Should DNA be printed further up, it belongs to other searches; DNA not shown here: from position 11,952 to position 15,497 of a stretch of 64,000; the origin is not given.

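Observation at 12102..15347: Four-gene operon coupling a PLD-SNF2 helicase and a DUF4391-like protein to a type III R-M pair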

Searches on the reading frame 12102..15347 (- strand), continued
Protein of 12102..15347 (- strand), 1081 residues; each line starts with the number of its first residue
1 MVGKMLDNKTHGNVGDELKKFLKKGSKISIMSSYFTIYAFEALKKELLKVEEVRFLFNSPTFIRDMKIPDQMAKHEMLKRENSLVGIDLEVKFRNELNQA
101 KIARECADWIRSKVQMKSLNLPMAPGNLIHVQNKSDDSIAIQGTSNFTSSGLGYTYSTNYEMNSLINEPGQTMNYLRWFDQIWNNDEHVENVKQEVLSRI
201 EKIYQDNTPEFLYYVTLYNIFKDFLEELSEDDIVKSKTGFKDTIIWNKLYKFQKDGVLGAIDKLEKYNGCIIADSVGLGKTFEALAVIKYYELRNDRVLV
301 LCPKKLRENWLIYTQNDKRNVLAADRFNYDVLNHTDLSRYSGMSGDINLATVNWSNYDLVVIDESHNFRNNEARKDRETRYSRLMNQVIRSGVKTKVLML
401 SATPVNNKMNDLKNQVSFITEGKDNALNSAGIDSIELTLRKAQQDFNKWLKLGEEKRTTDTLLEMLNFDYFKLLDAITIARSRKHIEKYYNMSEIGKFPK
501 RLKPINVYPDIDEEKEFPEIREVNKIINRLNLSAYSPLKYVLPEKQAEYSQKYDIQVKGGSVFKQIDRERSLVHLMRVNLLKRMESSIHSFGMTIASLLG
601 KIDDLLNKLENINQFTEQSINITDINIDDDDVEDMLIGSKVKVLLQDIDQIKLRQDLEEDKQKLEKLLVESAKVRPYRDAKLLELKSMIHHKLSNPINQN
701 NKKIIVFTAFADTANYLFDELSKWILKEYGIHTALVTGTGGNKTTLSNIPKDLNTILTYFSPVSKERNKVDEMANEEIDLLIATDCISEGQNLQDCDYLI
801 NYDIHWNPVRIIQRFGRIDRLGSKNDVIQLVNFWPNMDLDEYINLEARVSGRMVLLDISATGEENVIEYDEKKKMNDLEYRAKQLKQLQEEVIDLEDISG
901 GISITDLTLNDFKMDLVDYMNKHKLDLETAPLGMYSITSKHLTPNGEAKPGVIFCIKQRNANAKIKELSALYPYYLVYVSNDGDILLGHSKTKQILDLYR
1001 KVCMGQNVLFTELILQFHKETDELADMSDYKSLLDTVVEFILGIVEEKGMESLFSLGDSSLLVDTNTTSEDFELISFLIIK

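Call 101: find_related_loci(query=A6, collection=metagenome_contigs, flank=10000)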
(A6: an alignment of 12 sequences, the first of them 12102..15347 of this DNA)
Query A6 (1081 aa) in metagenome_contigs; peptide patterns used: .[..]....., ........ (x = any residue, [..] = any of these).
600 stretches matched a pattern (row limit reached: there are more); 582 encode a relative of the query (tblastn E <= 1e-3); the best 80 are kept; 80 distinct loci.
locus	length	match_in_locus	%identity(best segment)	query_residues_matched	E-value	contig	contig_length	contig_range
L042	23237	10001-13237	59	4-1081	0e+0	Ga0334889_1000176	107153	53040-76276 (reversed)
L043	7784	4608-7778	60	6-1061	0e+0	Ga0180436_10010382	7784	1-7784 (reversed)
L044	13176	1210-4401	60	6-1081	0e+0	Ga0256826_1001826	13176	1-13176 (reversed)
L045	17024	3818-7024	60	4-1081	0e+0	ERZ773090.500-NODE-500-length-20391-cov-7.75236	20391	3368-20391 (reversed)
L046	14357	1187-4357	58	7-1081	0e+0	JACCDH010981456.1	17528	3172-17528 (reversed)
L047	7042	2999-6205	59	4-1081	0e+0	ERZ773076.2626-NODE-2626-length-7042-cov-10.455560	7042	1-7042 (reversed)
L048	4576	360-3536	57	5-1081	0e+0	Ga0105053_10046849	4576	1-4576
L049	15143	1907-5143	57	4-1081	0e+0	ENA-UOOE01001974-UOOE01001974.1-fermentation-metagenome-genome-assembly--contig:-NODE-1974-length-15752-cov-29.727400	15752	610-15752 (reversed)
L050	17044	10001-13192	57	5-1080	0e+0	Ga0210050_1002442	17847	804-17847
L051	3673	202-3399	55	4-1080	0e+0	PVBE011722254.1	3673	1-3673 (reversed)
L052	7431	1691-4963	57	4-1081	0e+0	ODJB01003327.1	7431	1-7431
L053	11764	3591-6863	56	4-1081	0e+0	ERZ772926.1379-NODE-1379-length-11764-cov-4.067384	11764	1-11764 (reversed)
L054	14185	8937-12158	57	5-1080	0e+0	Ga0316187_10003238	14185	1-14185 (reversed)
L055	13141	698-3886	58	5-1081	0e+0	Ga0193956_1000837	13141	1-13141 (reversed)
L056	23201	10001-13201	56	5-1080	0e+0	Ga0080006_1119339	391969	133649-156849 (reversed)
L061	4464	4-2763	63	162-1081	0e+0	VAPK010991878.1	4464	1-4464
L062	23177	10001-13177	57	5-1081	0e+0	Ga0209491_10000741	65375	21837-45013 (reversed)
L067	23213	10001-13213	56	5-1080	0e+0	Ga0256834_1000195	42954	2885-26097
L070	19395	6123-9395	51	4-1080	0e+0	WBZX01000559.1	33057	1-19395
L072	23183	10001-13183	51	4-1080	0e+0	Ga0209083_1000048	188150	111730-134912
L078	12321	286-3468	50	4-1080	0e+0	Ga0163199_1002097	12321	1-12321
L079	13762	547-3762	53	5-1081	0e+0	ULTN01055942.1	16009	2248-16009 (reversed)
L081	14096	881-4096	49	4-1080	0e+0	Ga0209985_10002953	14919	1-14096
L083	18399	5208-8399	50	4-1080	0e+0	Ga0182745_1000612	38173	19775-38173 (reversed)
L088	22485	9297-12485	49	4-1080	0e+0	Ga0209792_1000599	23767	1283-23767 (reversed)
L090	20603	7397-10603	49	4-1080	0e+0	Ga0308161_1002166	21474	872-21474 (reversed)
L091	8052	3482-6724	49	4-1081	0e+0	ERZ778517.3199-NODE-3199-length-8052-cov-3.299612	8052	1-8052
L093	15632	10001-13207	48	4-1080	0e+0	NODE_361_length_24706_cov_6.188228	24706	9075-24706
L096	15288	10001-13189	52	4-1081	0e+0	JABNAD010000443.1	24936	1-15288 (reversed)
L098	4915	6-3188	50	22-1081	0e+0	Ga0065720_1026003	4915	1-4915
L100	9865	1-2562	58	228-1080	0e+0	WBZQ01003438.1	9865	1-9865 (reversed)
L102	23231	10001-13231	49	14-1081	0e+0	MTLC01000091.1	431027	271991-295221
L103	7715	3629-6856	49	2-1081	0e+0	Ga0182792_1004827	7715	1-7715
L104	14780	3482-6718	49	6-1081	0e+0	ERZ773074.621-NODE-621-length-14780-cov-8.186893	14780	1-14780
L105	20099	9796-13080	48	4-1081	0e+0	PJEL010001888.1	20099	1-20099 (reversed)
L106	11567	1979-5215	49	4-1081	0e+0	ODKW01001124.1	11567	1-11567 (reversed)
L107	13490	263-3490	47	14-1081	0e+0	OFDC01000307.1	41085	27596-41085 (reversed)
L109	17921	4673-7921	47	14-1081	0e+0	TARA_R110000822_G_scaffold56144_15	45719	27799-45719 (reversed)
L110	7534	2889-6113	49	15-1081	0e+0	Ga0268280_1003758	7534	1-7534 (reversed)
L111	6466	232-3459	48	14-1081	0e+0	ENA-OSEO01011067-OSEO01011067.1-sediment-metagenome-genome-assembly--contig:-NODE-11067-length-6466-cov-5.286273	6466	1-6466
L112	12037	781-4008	47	14-1081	0e+0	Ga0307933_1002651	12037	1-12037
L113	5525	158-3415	48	4-1081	0e+0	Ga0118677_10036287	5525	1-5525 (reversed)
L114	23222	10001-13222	49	4-1081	0e+0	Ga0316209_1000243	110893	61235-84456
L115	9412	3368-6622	48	4-1081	0e+0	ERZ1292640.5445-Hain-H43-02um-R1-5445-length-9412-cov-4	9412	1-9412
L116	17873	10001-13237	47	14-1081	0e+0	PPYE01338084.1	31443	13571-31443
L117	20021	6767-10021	48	4-1081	0e+0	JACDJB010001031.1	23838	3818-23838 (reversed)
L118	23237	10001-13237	47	14-1081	0e+0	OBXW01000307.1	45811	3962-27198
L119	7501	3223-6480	47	4-1081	0e+0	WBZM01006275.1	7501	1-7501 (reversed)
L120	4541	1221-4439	49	5-1081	0e+0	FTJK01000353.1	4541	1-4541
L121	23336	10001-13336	46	2-1081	0e+0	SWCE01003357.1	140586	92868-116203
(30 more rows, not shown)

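Call 105: search_protein_families(library=pfam, proteins=[L042:18189-21395:+, L044:7032-8825:+, L055:7340-9184:+, L070:15335-16741:+, L083:11181-12338:+, L088:15345-16589:+, L100:5335-6402:+, L109:10577-11632:+, L112:6804-8462:+, L114:2173-3795:+], max_evalue=0.001)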
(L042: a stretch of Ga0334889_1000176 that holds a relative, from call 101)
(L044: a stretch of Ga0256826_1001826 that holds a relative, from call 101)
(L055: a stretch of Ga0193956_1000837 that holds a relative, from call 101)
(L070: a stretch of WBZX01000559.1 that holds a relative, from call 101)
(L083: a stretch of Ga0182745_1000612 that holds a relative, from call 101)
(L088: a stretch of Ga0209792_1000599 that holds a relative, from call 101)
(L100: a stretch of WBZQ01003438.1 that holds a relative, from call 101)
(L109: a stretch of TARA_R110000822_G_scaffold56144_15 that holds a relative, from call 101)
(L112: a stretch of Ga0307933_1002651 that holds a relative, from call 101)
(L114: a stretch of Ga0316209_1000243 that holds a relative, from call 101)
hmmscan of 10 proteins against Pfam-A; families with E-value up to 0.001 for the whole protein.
L042:18189-21395:+ (1068 aa): 3 families
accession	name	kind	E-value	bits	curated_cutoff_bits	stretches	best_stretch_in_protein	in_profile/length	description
PF00270.35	DEAD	-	2.3e-26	93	26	1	314-464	4-149/167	DEAD/DEAH box helicase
PF04851.21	ResIII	-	2.4e-12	47.5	22.5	1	308-446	2-140/164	Type III restriction enzyme, res subunit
PF00271.37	Helicase_C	-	0.00012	22.8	23.5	1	621-706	31-108/110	Helicase conserved C-terminal domain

L044:7032-8825:+ (597 aa): 1 family
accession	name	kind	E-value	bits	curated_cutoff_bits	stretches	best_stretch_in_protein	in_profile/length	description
PF19614.4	DUF6119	-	4.8e-36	124.9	27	1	57-586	19-523/524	Family of unknown function (DUF6119)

L055:7340-9184:+ (614 aa): 5 families
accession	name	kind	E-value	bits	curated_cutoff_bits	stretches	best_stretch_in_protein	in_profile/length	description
PF13175.12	AAA_15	-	1.3e-20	74.9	32.1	1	4-347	3-372/374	AAA ATPase domain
PF13304.12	AAA_21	-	5.7e-12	46.8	27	1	31-127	1-119/304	AAA domain, putative AbiEii toxin, Type IV TA system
PF02463.25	SMC_N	-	2.6e-06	27.5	40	1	4-346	2-199/220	RecF/RecN/SMC N terminal domain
PF11398.14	DUF2813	-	2.6e-06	27.5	21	1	4-117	3-103/372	Protein of unknown function (DUF2813)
PF13514.12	AAA_27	-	0.00071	19.7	22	0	11-66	7-64/206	AAA domain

L070:15335-16741:+ (468 aa): 6 families
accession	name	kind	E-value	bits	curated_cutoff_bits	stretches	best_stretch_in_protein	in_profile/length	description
PF13175.12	AAA_15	-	1.6e-20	74.5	32.1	2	15-60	3-48/374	AAA ATPase domain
PF13304.12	AAA_21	-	2.5e-17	64.3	27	1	248-355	220-304/304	AAA domain, putative AbiEii toxin, Type IV TA system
PF02463.25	SMC_N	-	1.6e-15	57.6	40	2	14-60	1-49/220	RecF/RecN/SMC N terminal domain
PF13476.12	AAA_23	-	8.4e-15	56.4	27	1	17-201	1-176/201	AAA domain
PF11398.14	DUF2813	-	2.2e-07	31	21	0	14-60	2-47/372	Protein of unknown function (DUF2813)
PF13555.12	AAA_29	-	2e-05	24.7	27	1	15-57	1-44/61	P-loop containing region of AAA domain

L083:11181-12338:+ (385 aa): 2 families
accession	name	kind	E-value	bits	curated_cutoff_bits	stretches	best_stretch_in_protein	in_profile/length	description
PF06250.17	YhcG_C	-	9.5e-48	162.4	32.5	1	189-338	3-155/157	YhcG PDDEXK nuclease domain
PF17761.7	DUF1016_N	-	6.9e-45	153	32.8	1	24-160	1-137/137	DUF1016 N-terminal domain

L088:15345-16589:+ (414 aa): 2 families
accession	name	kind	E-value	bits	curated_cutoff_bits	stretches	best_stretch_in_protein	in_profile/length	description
PF06250.17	YhcG_C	-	3.1e-55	186.8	32.5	1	228-381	2-155/157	YhcG PDDEXK nuclease domain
PF17761.7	DUF1016_N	-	7.8e-35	120.4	32.8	1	36-203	2-137/137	DUF1016 N-terminal domain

L100:5335-6402:+ (355 aa): 1 family
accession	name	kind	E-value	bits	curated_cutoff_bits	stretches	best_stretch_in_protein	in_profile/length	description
PF13091.12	PLDc_2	-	4.8e-05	23.6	27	1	55-156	36-132/132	PLD-like domain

L109:10577-11632:+ (351 aa): 1 family
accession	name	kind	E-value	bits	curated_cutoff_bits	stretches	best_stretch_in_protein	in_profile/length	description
PF13091.12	PLDc_2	-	2.3e-05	24.7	27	1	92-154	61-120/132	PLD-like domain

L112:6804-8462:+ (552 aa): 2 families
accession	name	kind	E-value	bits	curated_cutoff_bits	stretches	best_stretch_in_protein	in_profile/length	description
PF04326.19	SLFN_AlbA_2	-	1.6e-16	61.3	25.3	1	18-137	1-113/118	Schlafen, AlbA_2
PF13749.12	HATPase_c_4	-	8.8e-12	45.3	26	1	317-399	7-88/89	Putative ATP-dependent DNA helicase recG C-terminal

L114:2173-3795:+ (540 aa): 3 families
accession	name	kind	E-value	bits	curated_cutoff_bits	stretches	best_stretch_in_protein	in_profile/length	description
PF04326.19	SLFN_AlbA_2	-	2.9e-16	60.5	25.3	1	17-142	1-115/118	Schlafen, AlbA_2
PF21247.3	Fic-like_C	-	4.2e-14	52.6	27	1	467-527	3-64/64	Filamentation induced by cAMP protein Fic-like, C-terminal domain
PF13749.12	HATPase_c_4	-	7.4e-14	52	26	1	317-408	1-88/89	Putative ATP-dependent DNA helicase recG C-terminal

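Call 106: search_protein_families(library=pfam, proteins=[L070:9434-11230:+, L078:3498-5030:+, L093:13228-15033:+, L096:13827-14864:+, L081:4157-5143:+, L056:13994-15691:+, L090:11441-13564:+, L107:4197-6899:+, L116:13970-15850:+, L121:14028-16748:+], max_evalue=0.001)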
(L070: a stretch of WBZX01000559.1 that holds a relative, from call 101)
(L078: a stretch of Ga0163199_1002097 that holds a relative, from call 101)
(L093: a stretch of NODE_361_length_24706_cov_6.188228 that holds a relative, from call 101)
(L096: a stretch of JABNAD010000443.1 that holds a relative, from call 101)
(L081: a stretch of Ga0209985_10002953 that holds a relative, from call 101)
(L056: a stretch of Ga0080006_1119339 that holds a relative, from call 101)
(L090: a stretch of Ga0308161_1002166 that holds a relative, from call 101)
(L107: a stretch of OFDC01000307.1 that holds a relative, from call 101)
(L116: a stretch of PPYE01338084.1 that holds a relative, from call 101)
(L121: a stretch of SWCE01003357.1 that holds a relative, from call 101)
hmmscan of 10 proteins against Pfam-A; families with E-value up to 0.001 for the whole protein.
L070:9434-11230:+ (598 aa): 1 family
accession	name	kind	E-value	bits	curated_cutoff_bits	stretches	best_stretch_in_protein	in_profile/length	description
PF03235.19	GmrSD_N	-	1e-29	104.5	33.2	1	10-255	1-198/199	GmrSD restriction endonuclease, N-terminal domain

L078:3498-5030:+ (510 aa): 2 families
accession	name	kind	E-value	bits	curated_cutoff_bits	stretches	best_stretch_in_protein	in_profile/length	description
PF13749.12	HATPase_c_4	-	2.5e-21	75.9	26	1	332-418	3-89/89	Putative ATP-dependent DNA helicase recG C-terminal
PF13271.11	DUF4062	-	6.4e-13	49.1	24.7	1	6-91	1-82/82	Domain of unknown function (DUF4062)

L093:13228-15033:+ (601 aa): 1 family
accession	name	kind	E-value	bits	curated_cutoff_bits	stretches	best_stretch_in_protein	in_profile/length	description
PF03235.19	GmrSD_N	-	3.2e-30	106.2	33.2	1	16-261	1-198/199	GmrSD restriction endonuclease, N-terminal domain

L096:13827-14864:+ (345 aa): 1 family
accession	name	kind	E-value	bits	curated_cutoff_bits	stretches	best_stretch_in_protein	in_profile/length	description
PF08843.17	AbiEii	-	2.5e-31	109.9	22.5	1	55-331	2-237/238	Nucleotidyl transferase AbiEii toxin, Type IV TA system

L081:4157-5143:+ (328 aa): 2 families
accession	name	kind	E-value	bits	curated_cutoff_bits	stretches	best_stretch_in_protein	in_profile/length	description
PF00004.35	AAA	-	1.9e-28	100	21.2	1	126-251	1-130/131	ATPase family associated with various cellular activities (AAA)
PF13671.12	AAA_33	-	0.00022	22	27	1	126-171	2-45/143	AAA domain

L056:13994-15691:+ (565 aa): 2 families
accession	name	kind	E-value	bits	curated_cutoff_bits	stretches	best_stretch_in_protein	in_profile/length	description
PF03235.19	GmrSD_N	-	2.7e-29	103.2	33.2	1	16-248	5-198/199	GmrSD restriction endonuclease, N-terminal domain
PF07510.16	GmrSD_C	-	1.1e-11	45.2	23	1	429-549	21-136/138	GmrSD restriction endonucleases, C-terminal domain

L090:11441-13564:+ (707 aa): 3 families
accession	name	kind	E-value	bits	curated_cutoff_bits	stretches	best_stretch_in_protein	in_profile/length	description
PF03235.19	GmrSD_N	-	4.9e-36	125.2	33.2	1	10-225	3-198/199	GmrSD restriction endonuclease, N-terminal domain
PF07510.16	GmrSD_C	-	2.9e-22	79.5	23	1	415-557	2-138/138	GmrSD restriction endonucleases, C-terminal domain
PF18899.5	DUF5655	-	3.6e-11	43.5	24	1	598-698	11-107/109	Domain of unknown function (DUF5655)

L107:4197-6899:+ (900 aa): 4 families
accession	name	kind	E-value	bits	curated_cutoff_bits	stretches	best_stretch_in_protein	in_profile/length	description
PF13538.12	UvrD_C_2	-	8.4e-12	45.2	27.4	1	826-875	2-51/52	UvrD-like helicase C-terminal domain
PF00580.27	UvrD-helicase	-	7.7e-07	29.5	23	1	228-686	5-252/271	UvrD/REP helicase N-terminal domain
PF13361.12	UvrD_C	-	0.00011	22.2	25.6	0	823-876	284-346/350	UvrD-like helicase C-terminal domain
PF13245.12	AAA_19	-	0.0006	20.4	25.1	0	238-260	12-34/134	AAA domain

L116:13970-15850:+ (626 aa): 9 families
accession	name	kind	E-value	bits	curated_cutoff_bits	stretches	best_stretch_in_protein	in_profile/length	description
PF13175.12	AAA_15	-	1.8e-44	153.3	32.1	1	1-383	1-373/374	AAA ATPase domain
PF20469.4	OLD-like_TOPRIM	-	8.5e-18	65.1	23.2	1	444-510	1-67/67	Overcoming lysogenization defect protein-like, TOPRIM domain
PF13304.12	AAA_21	-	5.1e-14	53.5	27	2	24-56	1-35/304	AAA domain, putative AbiEii toxin, Type IV TA system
PF13476.12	AAA_23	-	6.6e-12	46.9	27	1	5-70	1-66/201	AAA domain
PF11398.14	DUF2813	-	9.9e-12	45.3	21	2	1-61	1-63/372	Protein of unknown function (DUF2813)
PF02463.25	SMC_N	-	8.9e-08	32.3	40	1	3-48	2-50/220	RecF/RecN/SMC N terminal domain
PF13555.12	AAA_29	-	3e-06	27.3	27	1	5-43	3-43/61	P-loop containing region of AAA domain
PF00005.33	ABC_tran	-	2.2e-05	25.5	25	1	17-53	6-42/137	ABC transporter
PF13514.12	AAA_27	-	6.1e-05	23.1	22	1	1-50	1-54/206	AAA domain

L121:14028-16748:+ (906 aa): 5 families
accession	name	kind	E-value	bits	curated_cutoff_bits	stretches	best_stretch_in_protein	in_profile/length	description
PF13538.12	UvrD_C_2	-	1.6e-09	37.9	27.4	1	829-878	2-51/52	UvrD-like helicase C-terminal domain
PF00580.27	UvrD-helicase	-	3.2e-07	30.7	23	1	231-688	5-251/271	UvrD/REP helicase N-terminal domain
PF13191.12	AAA_16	-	4.3e-05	24.5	32.6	1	241-391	25-158/167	AAA ATPase domain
PF13401.12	AAA_22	-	0.00027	21.7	27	0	243-390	8-109/130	AAA domain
PF13245.12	AAA_19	-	0.00034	21.2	25.1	0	241-262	12-33/134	AAA domain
